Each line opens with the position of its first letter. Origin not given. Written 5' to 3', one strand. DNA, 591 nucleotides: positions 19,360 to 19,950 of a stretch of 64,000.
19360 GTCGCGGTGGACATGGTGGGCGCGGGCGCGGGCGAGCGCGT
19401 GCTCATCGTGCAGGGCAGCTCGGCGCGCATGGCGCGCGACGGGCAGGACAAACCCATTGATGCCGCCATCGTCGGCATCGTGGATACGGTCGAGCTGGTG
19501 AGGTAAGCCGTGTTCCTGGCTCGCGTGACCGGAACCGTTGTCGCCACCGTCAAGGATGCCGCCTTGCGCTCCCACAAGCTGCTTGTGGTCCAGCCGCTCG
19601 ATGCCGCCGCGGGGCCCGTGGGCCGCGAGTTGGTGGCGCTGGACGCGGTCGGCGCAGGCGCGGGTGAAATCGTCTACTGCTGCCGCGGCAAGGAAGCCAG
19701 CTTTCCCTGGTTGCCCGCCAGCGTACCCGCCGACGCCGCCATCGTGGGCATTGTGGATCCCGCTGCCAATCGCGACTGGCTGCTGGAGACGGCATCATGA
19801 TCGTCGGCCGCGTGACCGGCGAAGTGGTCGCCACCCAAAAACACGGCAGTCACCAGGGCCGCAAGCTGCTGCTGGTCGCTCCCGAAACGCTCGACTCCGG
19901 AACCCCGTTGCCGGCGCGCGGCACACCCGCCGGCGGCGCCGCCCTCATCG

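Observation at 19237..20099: Three tandem, divergent BMC-P vertex paralogs against a single BMC-H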

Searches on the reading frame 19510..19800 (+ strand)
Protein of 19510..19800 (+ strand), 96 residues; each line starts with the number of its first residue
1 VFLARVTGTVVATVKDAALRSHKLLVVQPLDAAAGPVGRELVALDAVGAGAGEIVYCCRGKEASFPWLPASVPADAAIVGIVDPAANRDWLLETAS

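Call 4: search_protein_families(library=pfam, proteins=[window:19510-19800:+], max_evalue=0.01)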
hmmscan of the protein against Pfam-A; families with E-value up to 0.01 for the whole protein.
window:19510-19800:+ (96 aa): 1 family
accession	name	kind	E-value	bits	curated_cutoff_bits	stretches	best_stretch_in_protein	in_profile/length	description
PF03319.19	EutN_CcmL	-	3.1e-27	95.3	25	1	1-83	1-83/83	Ethanolamine utilisation protein EutN/carboxysome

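Call 5: search_protein_families(library=ncbifam, proteins=[window:19510-19800:+], max_evalue=0.01)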
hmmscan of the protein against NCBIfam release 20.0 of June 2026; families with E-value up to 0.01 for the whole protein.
window:19510-19800:+ (96 aa): 4 families
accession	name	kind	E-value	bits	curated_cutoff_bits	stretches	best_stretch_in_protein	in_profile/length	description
NF053795.1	beta_CO2some_L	equivalog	2e-18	66.6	125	1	1-85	1-85/99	beta-carboxysome shell vertex protein CcmL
NF011992.0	PRK15448.1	equivalog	4.3e-15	55.6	118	1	1-86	1-86/95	ethanolamine utilization microcompartment protein EutN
TIGR02703.2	carboxysome_A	equivalog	1.2e-09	38.3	120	1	1-83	1-78/81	alpha-carboxysome shell vertex protein CsoS4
TIGR02704.1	carboxysome_B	equivalog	8.8e-07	29.3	88.9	1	3-83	3-77/80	carboxysome peptide B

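Call 14: find_homologous_proteins(query=window:19510-19797:+)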
Query seq(96 aa) (96 aa): 1907 proteins with E <= 0.001 among 1954 candidates; the best 120 are listed.
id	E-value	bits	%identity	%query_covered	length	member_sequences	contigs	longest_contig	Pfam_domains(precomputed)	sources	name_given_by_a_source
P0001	1.2e-54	200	100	100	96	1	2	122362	PF03319.20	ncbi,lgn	ncbi:MAG: EutN/CcmL family microcompartment protein [Terriglobales bacterium]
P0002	5.6e-40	153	78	99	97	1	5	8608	PF03319.20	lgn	-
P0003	5.2e-39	150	77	95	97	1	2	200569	PF03319.20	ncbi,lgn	ncbi:MAG: EutN/CcmL family microcompartment protein [Terriglobales bacterium]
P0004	7.8e-39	150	78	95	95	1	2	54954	PF03319.20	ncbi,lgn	ncbi:MAG: EutN/CcmL family microcompartment protein [Terriglobales bacterium]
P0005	9.4e-39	149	82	91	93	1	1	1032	PF03319.20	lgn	-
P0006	9.6e-39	149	84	91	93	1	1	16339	PF03319.20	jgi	jgi:microcompartment protein CcmK/EutM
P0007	1.6e-38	149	79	95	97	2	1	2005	PF03319.20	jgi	jgi:microcompartment protein CcmK/EutM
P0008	5.3e-38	147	82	91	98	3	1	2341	PF03319.20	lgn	-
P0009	8.3e-38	146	83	91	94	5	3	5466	PF03319.20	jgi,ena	-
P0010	5.6e-37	144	80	91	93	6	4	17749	PF03319.20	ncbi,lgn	ncbi:MAG: EutN/CcmL family microcompartment protein [Terriglobales bacterium]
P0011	9.6e-37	143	80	91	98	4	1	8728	PF03319.20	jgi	jgi:ethanolamine utilization protein EutN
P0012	6.1e-36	140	80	91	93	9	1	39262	PF03319.20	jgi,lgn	-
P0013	7.5e-36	140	80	91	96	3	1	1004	PF03319.20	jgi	-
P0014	8.1e-36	140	79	95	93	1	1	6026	PF03319.20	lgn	-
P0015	8.5e-36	140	73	97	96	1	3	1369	PF03319.20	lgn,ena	-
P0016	1.7e-35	139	79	91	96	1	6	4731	PF03319.20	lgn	-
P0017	1.7e-35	139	77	95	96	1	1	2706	PF03319.20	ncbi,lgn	ncbi:MAG: EutN/CcmL family microcompartment protein [Terriglobales bacterium]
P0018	3.5e-35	138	82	86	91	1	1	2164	PF03319.20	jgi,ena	-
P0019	7.8e-35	137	77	91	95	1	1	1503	PF03319.20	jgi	jgi:microcompartment protein CcmK/EutM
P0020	8.5e-35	137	76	95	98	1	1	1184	PF03319.20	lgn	-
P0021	6.4e-34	134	76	88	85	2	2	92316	PF03319.20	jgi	-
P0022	1.5e-33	133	76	88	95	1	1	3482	PF03319.20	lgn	-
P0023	1.9e-33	132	77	88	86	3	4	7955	PF03319.20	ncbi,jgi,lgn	ncbi:MAG TPA: EutN/CcmL family microcompartment protein [Terriglobales bacterium]|jgi:microcompartme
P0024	2.2e-33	132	73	90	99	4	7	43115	PF03319.20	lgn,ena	-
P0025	7.9e-33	130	61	70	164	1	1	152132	PF03319.20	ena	-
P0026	1.1e-32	130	67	100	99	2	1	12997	PF03319.20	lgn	-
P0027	1.9e-32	129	55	77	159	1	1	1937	PF03319.20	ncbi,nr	ncbi:MAG: hypothetical protein JF601_12060 [Acidobacteria bacterium]|nr:hypothetical protein [Acidob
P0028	2.5e-32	129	69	95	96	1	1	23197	PF03319.20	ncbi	ncbi:MAG: EutN/CcmL family microcompartment protein [Terriglobales bacterium]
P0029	8.0e-32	127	70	93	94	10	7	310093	PF03319.20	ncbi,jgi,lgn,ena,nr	ncbi:MAG TPA: EutN/CcmL family microcompartment protein [Terriglobales bacterium]|nr:EutN/CcmL famil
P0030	3.8e-31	125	71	91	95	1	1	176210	PF03319.20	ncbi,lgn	-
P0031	4.0e-31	125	74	88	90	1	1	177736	PF03319.20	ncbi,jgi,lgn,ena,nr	ncbi:MAG TPA: EutN/CcmL family microcompartment protein [Terriglobales bacterium]|nr:EutN/CcmL famil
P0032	1.9e-30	123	69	99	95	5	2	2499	PF03319.20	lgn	-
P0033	6.5e-30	121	71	86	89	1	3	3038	PF03319.20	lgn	-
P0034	3.5e-29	119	66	91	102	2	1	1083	PF03319.20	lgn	-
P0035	3.6e-29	119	70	86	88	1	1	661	PF03319.20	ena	-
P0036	4.5e-29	118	69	92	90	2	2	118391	PF03319.20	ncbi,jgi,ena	ncbi:MAG: EutN/CcmL family microcompartment protein [Terriglobales bacterium]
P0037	1.1e-28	117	66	86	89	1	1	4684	PF03319.20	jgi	jgi:ethanolamine utilization protein EutN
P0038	1.2e-28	117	67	86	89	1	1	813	PF03319.20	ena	-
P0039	1.3e-28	117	71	91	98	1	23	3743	PF03319.20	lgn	-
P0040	1.3e-28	117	69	92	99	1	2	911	PF03319.20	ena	-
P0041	1.6e-28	117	69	86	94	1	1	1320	PF03319.20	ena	-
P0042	2.3e-28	116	69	86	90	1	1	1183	PF03319.20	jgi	jgi:microcompartment protein CcmK/EutM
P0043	3.5e-28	116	72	86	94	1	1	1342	PF03319.20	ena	-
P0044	5.4e-28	115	67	86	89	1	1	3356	PF03319.20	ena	-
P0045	5.5e-28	115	67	86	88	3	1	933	PF03319.20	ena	-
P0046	5.6e-28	115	65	86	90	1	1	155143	PF03319.20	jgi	jgi:bacterial microcompartment shell vertex protein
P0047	6.5e-28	115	70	88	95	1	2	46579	PF03319.20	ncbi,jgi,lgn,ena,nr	ncbi:MAG TPA: EutN/CcmL family microcompartment protein [Terriglobales bacterium]|nr:EutN/CcmL famil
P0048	6.9e-28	115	68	92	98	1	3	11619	PF03319.20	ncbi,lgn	ncbi:MAG: EutN/CcmL family microcompartment protein [Terriglobales bacterium]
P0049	8.8e-28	114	65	95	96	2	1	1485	PF03319.20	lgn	-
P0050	9.5e-28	114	63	86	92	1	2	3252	PF03319.20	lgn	-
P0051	9.6e-28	114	69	86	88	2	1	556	PF03319.20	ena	-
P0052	9.8e-28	114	66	86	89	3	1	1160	PF03319.20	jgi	jgi:ethanolamine utilization protein EutN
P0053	1.1e-27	114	65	86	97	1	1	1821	PF03319.20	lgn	-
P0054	1.2e-27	114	68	91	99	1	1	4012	PF03319.20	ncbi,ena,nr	ncbi:MAG TPA: EutN/CcmL family microcompartment protein [Terriglobales bacterium]|nr:EutN/CcmL famil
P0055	1.2e-27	114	68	91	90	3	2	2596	PF03319.20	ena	-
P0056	1.7e-27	113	70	86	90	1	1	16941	PF03319.20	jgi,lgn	jgi:ethanolamine utilization protein EutN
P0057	1.8e-27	113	69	86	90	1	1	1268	PF03319.20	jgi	jgi:microcompartment protein CcmK/EutM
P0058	1.8e-27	113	67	86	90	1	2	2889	PF03319.20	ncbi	-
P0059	2.1e-27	113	65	86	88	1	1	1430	PF03319.20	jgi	jgi:bacterial microcompartment shell vertex protein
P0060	2.1e-27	113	67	86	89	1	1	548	PF03319.20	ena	-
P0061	2.6e-27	113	69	86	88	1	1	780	PF03319.20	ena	-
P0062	2.8e-27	113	64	86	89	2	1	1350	PF03319.20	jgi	jgi:bacterial microcompartment shell vertex protein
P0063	3.0e-27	113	71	86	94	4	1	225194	PF03319.20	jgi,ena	jgi:ethanolamine utilization protein EutN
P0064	3.0e-27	113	65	86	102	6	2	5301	PF03319.20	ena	-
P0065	3.2e-27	112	72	86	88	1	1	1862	PF03319.20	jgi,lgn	jgi:microcompartment protein CcmK/EutM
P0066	3.4e-27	112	65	86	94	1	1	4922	PF03319.20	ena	-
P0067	4.3e-27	112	65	86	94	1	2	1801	PF03319.20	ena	-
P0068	4.8e-27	112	69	86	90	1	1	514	PF03319.20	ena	-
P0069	5.0e-27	112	64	86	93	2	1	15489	PF03319.20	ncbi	-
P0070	5.3e-27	112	64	86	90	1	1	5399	PF03319.20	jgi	jgi:microcompartment protein CcmK/EutM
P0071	5.5e-27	112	66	86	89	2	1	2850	PF03319.20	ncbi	-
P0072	6.7e-27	111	67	86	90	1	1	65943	PF03319.20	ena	-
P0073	7.6e-27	111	65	86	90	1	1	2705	PF03319.20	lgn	-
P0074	7.7e-27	111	70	86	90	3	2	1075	PF03319.20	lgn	-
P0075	7.7e-27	111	64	86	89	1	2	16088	PF03319.20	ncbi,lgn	-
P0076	7.9e-27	111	63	86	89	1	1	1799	PF03319.20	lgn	-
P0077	8.3e-27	111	65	86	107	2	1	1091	PF03319.20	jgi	jgi:ethanolamine utilization protein EutN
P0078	8.6e-27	111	64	86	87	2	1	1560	PF03319.20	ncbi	-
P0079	9.3e-27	111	65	86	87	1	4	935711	PF03319.20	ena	-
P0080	9.5e-27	111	66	86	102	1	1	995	PF03319.20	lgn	-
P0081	9.5e-27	111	63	93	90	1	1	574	PF03319.20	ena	-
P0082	1.0e-26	111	63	86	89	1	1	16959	PF03319.20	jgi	jgi:microcompartment protein CcmK/EutM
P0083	1.1e-26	111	62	93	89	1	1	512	PF03319.20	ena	-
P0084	1.1e-26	111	69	86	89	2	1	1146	PF03319.20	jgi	jgi:microcompartment protein CcmK/EutM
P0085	1.1e-26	111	67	86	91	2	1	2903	PF03319.20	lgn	-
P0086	1.2e-26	111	67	97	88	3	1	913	PF03319.20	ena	-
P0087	1.2e-26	111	61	86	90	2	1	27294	PF03319.20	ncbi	-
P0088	1.2e-26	111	70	86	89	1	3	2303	PF03319.20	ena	-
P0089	1.2e-26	111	71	86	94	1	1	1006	PF03319.20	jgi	-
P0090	1.3e-26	111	66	86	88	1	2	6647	PF03319.20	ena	-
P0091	1.4e-26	110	63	86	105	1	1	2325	PF03319.20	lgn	-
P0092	1.4e-26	110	71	86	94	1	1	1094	PF03319.20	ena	-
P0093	1.4e-26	110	63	86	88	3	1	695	PF03319.20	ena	-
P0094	1.5e-26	110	66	86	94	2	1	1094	PF03319.20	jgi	-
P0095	1.6e-26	110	66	86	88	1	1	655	PF03319.20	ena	-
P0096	1.8e-26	110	64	86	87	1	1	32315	PF03319.20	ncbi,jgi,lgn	-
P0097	1.9e-26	110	65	86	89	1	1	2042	PF03319.20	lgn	-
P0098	2.0e-26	110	64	86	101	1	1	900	PF03319.20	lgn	-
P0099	2.0e-26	110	65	86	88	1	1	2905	PF03319.20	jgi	jgi:microcompartment protein CcmK/EutM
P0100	2.0e-26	110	70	86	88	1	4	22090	PF03319.20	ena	-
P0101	2.2e-26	110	63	86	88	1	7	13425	PF03319.20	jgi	jgi:ethanolamine utilization protein EutN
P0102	2.2e-26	110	71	86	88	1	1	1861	PF03319.20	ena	-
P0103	2.4e-26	110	71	86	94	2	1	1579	PF03319.20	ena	-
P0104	2.5e-26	110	70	86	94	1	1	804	PF03319.20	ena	-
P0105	2.6e-26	110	72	84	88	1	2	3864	PF03319.20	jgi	-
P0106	2.7e-26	109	64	86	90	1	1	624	PF03319.20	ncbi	-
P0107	2.7e-26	109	60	86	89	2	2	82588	PF03319.20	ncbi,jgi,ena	-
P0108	2.8e-26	109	65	97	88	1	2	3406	PF03319.20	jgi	jgi:ethanolamine utilization protein EutN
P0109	2.8e-26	109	61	86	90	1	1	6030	PF03319.20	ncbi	-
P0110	2.9e-26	109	61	86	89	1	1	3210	PF03319.20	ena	-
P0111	2.9e-26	109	67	86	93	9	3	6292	PF03319.20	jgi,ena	-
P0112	3.0e-26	109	64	86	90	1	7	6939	PF03319.20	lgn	-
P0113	3.0e-26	109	65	86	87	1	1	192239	PF03319.20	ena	-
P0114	3.2e-26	109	61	85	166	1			PF03319.20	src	-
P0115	3.3e-26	109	68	86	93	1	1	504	PF03319.20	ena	-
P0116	3.3e-26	109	70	86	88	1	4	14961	PF03319.20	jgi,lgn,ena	jgi:microcompartment protein CcmK/EutM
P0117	3.4e-26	109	71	86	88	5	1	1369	PF03319.20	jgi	jgi:ethanolamine utilization protein EutN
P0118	3.4e-26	109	64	86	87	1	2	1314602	PF03319.20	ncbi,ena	-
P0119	4.0e-26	109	70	84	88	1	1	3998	PF03319.20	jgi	jgi:microcompartment protein CcmK/EutM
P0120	4.0e-26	109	66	91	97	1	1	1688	PF03319.20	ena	-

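Call 15: find_encoding_contigs(protein=P0003, flank=8000, max_places=2)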
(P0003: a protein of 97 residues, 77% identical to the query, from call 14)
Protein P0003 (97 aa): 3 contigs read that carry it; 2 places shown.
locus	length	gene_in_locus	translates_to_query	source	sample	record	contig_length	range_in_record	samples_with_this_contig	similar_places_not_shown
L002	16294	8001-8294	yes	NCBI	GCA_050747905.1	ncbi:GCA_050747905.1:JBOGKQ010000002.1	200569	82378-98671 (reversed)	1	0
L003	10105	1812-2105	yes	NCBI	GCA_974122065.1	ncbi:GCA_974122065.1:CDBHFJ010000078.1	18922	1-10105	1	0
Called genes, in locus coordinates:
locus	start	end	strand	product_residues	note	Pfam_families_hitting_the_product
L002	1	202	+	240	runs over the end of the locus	PF01386:Ribosomal_L25p, PF14693:Ribosomal_TL5_C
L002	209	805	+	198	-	PF01195:Pept_tRNA_hydro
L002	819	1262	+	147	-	PF01250:Ribosomal_S6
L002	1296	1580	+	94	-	PF01084:Ribosomal_S18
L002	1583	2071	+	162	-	PF01281:Ribosomal_L9_N, PF03948:Ribosomal_L9_C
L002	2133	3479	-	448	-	PF05496:RuvB_N, PF00158:Sigma54_activat (faint), PF00004:AAA, PF07728:AAA_5 (weak), PF13173:AAA_14 (weak), PF20720:nSTAND3 (weak), PF16193:AAA_assoc_2, PF12002:MgsA_C, +2 more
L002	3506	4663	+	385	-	PF00561:Abhydrolase_1, PF12697:Abhydrolase_6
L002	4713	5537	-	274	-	PF22435:MRM3-like_sub_bind (weak), PF00588:SpoU_methylase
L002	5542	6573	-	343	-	PF02547:Queuosine_synth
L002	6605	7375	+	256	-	PF00596:Aldolase_II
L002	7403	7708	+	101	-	PF00936:BMC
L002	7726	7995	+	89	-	PF03319:EutN_CcmL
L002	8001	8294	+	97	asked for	PF03319:EutN_CcmL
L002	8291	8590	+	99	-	PF03319:EutN_CcmL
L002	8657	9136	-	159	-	PF04519:Bactofilin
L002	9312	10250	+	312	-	PF00586:AIRS, PF02769:AIRS_C (weak)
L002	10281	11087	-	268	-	PF06271:RDD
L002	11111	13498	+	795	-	PF19838:LptD_2 (weak), PF04453:LptD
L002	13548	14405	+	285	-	PF01578:Cytochrom_C_asm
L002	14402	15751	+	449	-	PF05201:GlutR_N, PF01488:Shikimate_DH, PF00745:GlutR_dimer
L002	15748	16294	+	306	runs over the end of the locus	PF01379:Porphobil_deam, PF03900:Porphobil_deamC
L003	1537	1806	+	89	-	PF03319:EutN_CcmL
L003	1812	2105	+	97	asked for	PF03319:EutN_CcmL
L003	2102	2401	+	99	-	PF03319:EutN_CcmL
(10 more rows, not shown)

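Call 16: find_encoding_contigs(protein=P0029, flank=8000, max_places=2)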
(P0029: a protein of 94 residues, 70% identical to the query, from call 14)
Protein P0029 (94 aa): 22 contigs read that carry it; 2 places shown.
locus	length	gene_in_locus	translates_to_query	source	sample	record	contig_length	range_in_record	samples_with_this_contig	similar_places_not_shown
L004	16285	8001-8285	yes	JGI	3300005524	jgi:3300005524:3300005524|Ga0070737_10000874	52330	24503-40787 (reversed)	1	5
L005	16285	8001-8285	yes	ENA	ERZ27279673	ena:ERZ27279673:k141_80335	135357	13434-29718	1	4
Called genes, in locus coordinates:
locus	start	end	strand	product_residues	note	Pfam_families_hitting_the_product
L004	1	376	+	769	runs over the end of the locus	PF00933:Glyco_hydro_3, PF01915:Glyco_hydro_3_C, PF14310:Fn3-like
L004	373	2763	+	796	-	PF13802:Gal_mutarotas_2, PF01055:Glyco_hydro_31_2nd, PF21365:Glyco_hydro_31_3rd, PF17137:DUF5110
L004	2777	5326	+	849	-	PF03648:Glyco_hydro_67N, PF07488:Glyco_hydro_67M, PF07477:Glyco_hydro_67C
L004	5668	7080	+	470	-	PF14321:DUF4382, PF18914:DUF5666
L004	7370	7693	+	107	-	PF00936:BMC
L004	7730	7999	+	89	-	PF03319:EutN_CcmL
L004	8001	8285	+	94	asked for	PF03319:EutN_CcmL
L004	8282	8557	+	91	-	PF03319:EutN_CcmL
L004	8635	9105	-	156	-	PF04519:Bactofilin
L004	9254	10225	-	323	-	PF00248:Aldo_ket_red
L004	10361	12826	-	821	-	PF12704:MacB_PCD, PF02687:FtsX, PF12704:MacB_PCD, PF02687:FtsX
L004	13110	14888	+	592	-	PF01839:FG-GAP (faint), PF13517:FG-GAP_3, PF07593:UnbV_ASPIC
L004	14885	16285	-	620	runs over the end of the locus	PF01590:GAF, PF13185:GAF_2, PF13492:GAF_3 (weak), PF08448:PAS_4 (weak), PF08447:PAS_3, PF13185:GAF_2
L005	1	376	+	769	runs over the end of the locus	PF00933:Glyco_hydro_3, PF01915:Glyco_hydro_3_C, PF14310:Fn3-like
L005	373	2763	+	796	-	PF13802:Gal_mutarotas_2, PF01055:Glyco_hydro_31_2nd, PF21365:Glyco_hydro_31_3rd, PF17137:DUF5110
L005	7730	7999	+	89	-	PF03319:EutN_CcmL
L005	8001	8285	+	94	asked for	PF03319:EutN_CcmL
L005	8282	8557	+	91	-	PF03319:EutN_CcmL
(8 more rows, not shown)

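Call 17: find_encoding_contigs(protein=P0118, flank=8000, max_places=2)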
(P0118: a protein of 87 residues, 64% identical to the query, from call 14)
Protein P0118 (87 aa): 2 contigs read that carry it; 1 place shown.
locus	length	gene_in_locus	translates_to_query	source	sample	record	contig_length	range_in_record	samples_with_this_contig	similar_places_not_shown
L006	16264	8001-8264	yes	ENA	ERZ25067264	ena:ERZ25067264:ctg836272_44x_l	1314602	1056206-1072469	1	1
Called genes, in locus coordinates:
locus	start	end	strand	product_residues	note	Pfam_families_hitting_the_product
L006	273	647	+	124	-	-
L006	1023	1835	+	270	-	PF00106:adh_short, PF08659:KR, PF23441:SDR (weak), PF13561:adh_short_C2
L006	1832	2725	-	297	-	PF01261:AP_endonuc_2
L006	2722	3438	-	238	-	PF07883:Cupin_2 (faint)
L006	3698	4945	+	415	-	PF00389:2-Hacid_dh, PF03446:NAD_binding_2 (faint), PF02826:2-Hacid_dh_C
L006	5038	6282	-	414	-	PF01321:Creatinase_N, PF00557:Peptidase_M24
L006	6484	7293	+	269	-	PF00596:Aldolase_II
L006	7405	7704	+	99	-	PF00936:BMC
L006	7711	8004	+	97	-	PF03319:EutN_CcmL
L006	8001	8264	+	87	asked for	PF03319:EutN_CcmL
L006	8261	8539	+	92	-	PF03319:EutN_CcmL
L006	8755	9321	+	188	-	PF12710:HAD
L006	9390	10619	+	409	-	PF06123:CreD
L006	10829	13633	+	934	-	PF00005:ABC_tran (faint), PF02463:SMC_N (faint), PF03193:RsgA_GTPase (faint), PF13191:AAA_16 (faint), PF13304:AAA_21 (faint), PF13476:AAA_23 (faint), PF17760:UvrA_inter, PF17755:UvrA_DNA-bind, +2 more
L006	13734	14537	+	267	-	PF02517:Rce1-like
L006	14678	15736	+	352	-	PF01008:IF-2B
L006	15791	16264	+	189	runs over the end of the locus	-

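Call 25: find_related_loci(query=A1, collection=genome_contigs, flank=6000)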
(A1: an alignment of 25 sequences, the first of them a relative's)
Query A1 (96 aa) in genome_contigs; peptide patterns used: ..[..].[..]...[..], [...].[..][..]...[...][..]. (x = any residue, [..] = any of these).
600 stretches matched a pattern (row limit reached: there are more); 431 encode a relative of the query (tblastn E <= 1e-3); the best 80 are kept; 80 distinct loci.
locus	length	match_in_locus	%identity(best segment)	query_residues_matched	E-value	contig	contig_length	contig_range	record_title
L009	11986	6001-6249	66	1-83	2e-33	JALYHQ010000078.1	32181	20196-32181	MAG: Acidobacteriota bacterium isolate HIE bin3 SD1475-77_k127_381849, whole genome shotgun sequence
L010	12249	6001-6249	63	1-83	7e-32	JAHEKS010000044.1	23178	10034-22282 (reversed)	MAG: Acidobacteria bacterium isolate Ww59 NODE_3929_length_23178_cov_3.049660, whole genome shotgun sequence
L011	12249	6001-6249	64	1-83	4e-31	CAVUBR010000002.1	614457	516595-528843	MAG: Terriglobia bacterium isolate MFD05705.bin.1.162 genome assembly, contig: contig_13961, whole genome shotgun sequen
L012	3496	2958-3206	69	1-83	2e-31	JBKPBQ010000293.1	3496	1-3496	MAG: Acidobacteriota bacterium isolate GB_EKS_MAG_00074 GB_EKS_000000391195, whole genome shotgun sequence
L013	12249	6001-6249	60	1-83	3e-31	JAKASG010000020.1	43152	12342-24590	MAG: Acidobacteria bacterium isolate YP1.bin34 NODE_749_length_43152_cov_7.684253, whole genome shotgun sequence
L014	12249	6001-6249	59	1-83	2e-31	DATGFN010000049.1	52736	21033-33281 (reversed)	MAG TPA_asm: Terriglobia bacterium isolate SMAG_U9729 k141_377901, whole genome shotgun sequence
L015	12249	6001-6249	61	1-83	4e-31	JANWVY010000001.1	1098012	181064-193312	MAG: Bryobacteraceae bacterium isolate SKYG128 NODE_1_length_1098012_cov_8.052606, whole genome shotgun sequence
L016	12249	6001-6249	64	1-83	4e-31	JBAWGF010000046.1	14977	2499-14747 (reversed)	MAG: Candidatus Acidiferrales bacterium isolate MFD04394_ilm_asm_bin14 k127_1252, whole genome shotgun sequence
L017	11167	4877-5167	55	1-96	9e-31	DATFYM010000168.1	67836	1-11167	MAG TPA_asm: Terriglobia bacterium isolate SMAG_U9543 k141_249661, whole genome shotgun sequence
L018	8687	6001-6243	69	3-83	2e-30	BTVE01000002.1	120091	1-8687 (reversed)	MAG: Acidimicrobiia bacterium AMX-MBFR-57 DNA, sequence002, whole genome shotgun sequence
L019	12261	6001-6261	59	1-87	5e-30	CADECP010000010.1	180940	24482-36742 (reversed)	MAG: uncultured Acidobacteria bacterium isolate Acidobacteria sp. RBC074 genome assembly, contig: MAG074_10, whole genom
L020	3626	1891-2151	61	1-88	4e-30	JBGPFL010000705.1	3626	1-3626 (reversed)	MAG: Blastocatellia bacterium isolate OBJ_0618_7090110_68 k141_5003229_length_3626_cov_18.0623, whole genome shotgun seq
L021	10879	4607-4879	59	1-96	7e-30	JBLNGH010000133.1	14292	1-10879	MAG: Acidobacteriota bacterium isolate MAG25 PRJNA1068274_bin3_renamed_132, whole genome shotgun sequence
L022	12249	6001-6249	63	1-83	5e-30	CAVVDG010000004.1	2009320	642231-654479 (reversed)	MAG: Terriglobia bacterium isolate MFD02416.bin.1.66 genome assembly, contig: contig_47481, whole genome shotgun sequenc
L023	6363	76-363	59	1-92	8e-30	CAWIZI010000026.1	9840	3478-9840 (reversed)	MAG: Terriglobia bacterium isolate MFD06092.bin.2.82 genome assembly, contig: contig_60011, whole genome shotgun sequenc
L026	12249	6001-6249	64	1-83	2e-29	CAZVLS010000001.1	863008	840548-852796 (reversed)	MAG TPA_asm: uncultured Acidobacterium sp. isolate SRP292972_co3_79 genome assembly, contig: NODE_4_length_863008_cov_58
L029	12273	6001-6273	61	1-96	2e-29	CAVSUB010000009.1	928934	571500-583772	MAG: uncultured Acidobacteriota bacterium isolate MFD06298.bin.1.233 genome assembly, contig: contig_35943, whole genome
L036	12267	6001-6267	60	3-96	4e-29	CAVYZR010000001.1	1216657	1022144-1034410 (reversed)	MAG: uncultured Acidobacteriota bacterium isolate MFD02242.bin.1.228 genome assembly, contig: contig_1063, whole genome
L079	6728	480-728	63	1-83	2e-27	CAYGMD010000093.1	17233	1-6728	MAG TPA_asm: uncultured Acidobacterium sp. isolate ERP113451_co6_2 genome assembly, contig: NODE_1049_length_17233_cov_1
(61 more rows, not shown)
